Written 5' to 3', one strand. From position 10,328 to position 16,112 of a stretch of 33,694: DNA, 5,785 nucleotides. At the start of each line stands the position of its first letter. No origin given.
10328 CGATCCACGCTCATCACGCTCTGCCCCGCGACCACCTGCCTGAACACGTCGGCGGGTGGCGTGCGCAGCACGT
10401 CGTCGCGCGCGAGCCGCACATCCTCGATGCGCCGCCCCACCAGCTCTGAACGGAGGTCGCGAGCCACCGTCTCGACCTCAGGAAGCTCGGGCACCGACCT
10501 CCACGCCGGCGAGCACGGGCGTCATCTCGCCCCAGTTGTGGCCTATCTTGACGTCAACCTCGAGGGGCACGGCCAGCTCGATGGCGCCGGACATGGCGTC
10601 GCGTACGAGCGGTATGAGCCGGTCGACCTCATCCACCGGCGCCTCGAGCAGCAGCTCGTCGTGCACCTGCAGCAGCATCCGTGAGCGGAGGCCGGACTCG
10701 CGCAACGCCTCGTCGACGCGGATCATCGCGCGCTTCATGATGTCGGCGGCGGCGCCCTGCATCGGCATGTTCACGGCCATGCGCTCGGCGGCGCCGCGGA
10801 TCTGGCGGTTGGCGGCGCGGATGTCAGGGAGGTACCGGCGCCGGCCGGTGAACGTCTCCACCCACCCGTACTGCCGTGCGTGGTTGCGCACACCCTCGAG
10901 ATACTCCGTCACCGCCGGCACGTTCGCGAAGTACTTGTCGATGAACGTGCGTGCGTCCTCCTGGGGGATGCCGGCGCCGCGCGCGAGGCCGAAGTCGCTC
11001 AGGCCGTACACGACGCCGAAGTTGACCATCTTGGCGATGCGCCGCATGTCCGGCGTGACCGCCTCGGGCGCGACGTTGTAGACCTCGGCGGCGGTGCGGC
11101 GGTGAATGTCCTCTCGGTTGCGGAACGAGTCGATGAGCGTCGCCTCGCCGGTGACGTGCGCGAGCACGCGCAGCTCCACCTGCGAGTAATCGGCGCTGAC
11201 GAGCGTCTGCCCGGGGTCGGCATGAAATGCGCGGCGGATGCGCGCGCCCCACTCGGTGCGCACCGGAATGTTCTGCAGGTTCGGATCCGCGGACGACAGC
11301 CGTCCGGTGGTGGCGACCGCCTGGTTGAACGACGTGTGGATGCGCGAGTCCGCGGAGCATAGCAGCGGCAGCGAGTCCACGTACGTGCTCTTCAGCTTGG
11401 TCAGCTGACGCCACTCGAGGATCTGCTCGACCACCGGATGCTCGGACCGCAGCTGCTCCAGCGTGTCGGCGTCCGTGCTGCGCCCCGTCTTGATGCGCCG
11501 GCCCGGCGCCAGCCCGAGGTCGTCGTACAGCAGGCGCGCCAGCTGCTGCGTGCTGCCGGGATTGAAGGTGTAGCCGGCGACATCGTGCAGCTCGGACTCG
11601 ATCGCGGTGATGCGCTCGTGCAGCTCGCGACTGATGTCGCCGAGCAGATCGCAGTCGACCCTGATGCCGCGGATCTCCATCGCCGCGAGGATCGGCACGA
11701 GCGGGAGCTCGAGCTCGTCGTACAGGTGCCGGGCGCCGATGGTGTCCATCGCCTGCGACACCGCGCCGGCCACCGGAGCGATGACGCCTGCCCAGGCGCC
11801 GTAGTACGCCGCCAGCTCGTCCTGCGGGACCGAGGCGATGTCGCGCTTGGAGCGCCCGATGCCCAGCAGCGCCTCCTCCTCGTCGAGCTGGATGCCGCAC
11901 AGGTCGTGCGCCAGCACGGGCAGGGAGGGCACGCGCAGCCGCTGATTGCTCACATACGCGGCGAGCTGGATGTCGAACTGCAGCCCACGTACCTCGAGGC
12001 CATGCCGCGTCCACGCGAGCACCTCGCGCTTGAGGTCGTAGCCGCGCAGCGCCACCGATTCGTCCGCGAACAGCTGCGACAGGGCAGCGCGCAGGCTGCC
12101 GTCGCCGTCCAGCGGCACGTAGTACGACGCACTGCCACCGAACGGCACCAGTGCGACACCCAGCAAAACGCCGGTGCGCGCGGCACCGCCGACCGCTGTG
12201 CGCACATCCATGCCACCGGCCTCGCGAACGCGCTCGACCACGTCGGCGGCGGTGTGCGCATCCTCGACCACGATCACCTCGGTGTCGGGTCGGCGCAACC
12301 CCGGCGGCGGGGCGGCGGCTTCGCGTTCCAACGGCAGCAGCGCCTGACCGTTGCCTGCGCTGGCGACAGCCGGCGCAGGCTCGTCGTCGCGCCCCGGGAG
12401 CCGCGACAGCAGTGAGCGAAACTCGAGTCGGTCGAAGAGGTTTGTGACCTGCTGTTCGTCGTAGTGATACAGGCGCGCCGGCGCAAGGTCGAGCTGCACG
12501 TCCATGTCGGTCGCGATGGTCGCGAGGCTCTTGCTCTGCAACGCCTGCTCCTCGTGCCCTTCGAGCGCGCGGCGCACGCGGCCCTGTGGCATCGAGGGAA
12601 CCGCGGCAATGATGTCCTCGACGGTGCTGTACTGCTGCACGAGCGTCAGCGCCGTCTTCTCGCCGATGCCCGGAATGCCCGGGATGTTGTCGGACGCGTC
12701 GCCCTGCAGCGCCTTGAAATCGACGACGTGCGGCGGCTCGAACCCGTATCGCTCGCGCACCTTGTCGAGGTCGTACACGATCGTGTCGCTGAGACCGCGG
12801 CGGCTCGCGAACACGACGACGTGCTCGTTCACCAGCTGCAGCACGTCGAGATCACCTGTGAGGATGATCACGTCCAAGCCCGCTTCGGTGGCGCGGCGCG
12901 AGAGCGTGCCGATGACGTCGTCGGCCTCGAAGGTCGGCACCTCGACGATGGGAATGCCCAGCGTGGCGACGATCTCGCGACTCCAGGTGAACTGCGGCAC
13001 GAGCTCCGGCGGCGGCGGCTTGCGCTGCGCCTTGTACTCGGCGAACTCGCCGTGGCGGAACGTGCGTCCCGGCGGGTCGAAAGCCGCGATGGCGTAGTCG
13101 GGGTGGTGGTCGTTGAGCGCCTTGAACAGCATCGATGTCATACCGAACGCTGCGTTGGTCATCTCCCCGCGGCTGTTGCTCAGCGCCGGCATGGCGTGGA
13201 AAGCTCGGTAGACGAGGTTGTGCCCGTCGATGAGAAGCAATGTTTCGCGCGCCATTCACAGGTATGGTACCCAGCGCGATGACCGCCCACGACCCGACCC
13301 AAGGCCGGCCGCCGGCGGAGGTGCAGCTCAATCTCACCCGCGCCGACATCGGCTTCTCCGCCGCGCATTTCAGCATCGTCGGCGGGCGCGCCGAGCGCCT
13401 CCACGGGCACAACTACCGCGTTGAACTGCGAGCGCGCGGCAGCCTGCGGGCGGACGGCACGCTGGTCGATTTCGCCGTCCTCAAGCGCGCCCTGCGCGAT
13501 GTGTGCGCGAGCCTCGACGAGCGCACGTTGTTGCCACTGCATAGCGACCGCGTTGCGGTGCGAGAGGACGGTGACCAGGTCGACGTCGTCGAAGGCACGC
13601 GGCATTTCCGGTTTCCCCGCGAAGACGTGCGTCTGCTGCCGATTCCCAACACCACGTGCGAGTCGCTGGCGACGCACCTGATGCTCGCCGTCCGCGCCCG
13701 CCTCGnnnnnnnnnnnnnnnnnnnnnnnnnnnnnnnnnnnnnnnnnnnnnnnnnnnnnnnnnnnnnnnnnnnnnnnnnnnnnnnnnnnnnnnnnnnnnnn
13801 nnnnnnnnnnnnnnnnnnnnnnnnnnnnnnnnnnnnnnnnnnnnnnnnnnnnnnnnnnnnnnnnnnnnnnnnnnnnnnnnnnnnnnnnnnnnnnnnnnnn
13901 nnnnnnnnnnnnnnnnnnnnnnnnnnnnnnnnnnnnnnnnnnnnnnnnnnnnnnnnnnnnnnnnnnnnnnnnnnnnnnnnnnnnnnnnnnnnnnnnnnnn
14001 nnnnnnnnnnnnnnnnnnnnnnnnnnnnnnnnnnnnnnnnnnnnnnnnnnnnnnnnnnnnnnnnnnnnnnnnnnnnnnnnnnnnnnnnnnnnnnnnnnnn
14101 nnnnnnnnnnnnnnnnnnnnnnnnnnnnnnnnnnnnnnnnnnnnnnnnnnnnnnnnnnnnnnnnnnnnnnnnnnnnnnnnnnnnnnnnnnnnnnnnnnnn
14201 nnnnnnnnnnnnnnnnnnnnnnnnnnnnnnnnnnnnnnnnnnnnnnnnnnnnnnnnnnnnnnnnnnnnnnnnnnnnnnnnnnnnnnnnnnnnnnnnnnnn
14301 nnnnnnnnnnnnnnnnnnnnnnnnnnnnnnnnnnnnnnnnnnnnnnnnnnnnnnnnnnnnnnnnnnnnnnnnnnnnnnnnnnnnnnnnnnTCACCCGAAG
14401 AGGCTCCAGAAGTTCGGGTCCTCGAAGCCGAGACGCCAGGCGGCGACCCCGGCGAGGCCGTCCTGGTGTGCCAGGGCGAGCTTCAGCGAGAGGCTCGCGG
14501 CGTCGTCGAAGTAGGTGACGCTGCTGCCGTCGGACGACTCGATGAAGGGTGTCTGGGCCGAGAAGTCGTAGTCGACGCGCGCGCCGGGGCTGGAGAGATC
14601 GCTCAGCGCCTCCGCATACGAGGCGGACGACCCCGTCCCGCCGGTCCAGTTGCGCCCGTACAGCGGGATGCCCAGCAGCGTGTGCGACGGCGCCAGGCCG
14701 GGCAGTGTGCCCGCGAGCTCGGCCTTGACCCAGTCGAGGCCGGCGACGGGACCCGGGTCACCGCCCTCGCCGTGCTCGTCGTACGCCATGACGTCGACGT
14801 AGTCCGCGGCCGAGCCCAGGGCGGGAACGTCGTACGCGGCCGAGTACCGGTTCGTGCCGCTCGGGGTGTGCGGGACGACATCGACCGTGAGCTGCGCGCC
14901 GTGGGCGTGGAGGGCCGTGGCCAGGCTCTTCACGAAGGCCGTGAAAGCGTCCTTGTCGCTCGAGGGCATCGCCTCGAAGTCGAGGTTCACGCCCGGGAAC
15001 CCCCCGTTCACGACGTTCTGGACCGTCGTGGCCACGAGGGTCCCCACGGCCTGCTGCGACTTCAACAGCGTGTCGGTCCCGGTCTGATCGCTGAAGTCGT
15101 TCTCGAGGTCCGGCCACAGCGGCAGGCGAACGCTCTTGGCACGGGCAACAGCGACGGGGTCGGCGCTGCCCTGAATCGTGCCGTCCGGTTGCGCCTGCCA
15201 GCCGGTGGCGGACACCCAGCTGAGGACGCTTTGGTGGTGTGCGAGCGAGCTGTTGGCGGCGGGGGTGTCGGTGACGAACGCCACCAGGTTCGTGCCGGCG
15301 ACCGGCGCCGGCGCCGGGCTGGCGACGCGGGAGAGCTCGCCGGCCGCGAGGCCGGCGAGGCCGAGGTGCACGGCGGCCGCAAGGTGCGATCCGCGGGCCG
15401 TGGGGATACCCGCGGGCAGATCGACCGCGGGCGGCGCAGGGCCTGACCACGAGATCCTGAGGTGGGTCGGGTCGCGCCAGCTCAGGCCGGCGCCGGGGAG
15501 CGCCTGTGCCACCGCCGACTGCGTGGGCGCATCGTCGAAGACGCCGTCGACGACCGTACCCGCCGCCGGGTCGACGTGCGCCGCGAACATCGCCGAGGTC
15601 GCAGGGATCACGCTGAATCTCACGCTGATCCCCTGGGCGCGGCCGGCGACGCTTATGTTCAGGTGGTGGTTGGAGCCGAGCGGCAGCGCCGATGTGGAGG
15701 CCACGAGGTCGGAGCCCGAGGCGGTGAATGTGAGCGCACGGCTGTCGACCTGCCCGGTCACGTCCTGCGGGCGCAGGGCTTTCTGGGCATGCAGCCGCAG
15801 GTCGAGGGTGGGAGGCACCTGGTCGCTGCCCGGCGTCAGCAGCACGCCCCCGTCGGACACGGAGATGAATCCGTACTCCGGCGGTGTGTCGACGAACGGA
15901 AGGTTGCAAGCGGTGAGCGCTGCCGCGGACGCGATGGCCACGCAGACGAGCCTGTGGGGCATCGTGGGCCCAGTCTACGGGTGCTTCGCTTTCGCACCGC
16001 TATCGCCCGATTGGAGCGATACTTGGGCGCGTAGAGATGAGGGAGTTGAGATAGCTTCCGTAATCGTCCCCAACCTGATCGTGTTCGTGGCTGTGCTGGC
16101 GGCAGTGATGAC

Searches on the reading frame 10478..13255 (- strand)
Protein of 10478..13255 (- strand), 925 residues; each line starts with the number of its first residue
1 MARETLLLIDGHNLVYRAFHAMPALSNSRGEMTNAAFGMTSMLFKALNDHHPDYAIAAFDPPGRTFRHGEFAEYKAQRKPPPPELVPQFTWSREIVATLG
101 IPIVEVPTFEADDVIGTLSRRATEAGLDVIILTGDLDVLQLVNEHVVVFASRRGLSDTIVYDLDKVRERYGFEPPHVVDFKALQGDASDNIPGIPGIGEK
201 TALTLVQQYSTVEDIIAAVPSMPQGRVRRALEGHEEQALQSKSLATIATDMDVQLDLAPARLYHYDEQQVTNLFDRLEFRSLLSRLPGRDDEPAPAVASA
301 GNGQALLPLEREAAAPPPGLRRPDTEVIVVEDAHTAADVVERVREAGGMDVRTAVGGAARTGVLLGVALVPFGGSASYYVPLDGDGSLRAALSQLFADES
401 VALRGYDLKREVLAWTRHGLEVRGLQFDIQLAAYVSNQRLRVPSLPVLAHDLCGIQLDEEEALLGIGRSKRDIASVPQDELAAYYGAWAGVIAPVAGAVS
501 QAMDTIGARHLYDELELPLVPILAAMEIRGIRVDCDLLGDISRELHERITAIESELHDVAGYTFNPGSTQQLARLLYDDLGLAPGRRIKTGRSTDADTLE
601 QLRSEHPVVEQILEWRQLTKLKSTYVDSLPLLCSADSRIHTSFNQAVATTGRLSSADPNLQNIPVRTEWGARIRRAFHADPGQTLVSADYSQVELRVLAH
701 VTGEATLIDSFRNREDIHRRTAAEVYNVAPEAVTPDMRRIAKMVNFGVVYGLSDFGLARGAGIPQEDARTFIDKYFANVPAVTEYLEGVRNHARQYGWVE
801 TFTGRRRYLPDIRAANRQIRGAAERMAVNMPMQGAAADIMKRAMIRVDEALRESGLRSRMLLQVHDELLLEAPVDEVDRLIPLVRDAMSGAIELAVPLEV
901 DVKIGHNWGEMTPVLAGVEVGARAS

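Call 31: search_protein_families(library=pfam, proteins=[window:10478-13255:-], max_evalue=0.00001)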
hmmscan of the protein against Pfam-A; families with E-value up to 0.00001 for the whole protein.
window:10478-13255:- (925 aa): 4 families
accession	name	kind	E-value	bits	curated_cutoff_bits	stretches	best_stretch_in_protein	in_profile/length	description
PF00476.26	DNA_pol_A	-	3.1e-151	504.1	34.3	1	537-910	3-381/381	DNA polymerase family A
PF02739.22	5_3_exonuc_N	-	5.1e-54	182.8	34.3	1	5-171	1-164/164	5'-3' exonuclease, N-terminal resolvase-like domain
PF01367.25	5_3_exonuc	-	1.1e-28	100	40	1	173-266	2-95/97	5'-3' exonuclease, C-terminal SAM fold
PF22619.2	DNA_polI_exo1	-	6.7e-11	42.6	27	1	366-469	17-117/140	DNA polymerase I, ribonuclease H-like domain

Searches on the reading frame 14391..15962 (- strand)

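Call 31: search_protein_families(library=pfam, proteins=[window:14391-15962:-], max_evalue=0.00001)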
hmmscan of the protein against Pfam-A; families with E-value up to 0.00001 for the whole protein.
window:14391-15962:- (523 aa): 1 family
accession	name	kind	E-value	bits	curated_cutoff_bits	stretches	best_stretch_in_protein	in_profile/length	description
PF00704.34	Glyco_hydro_18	-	4e-27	96.1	29.6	1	298-512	82-315/317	Glycosyl hydrolases family 18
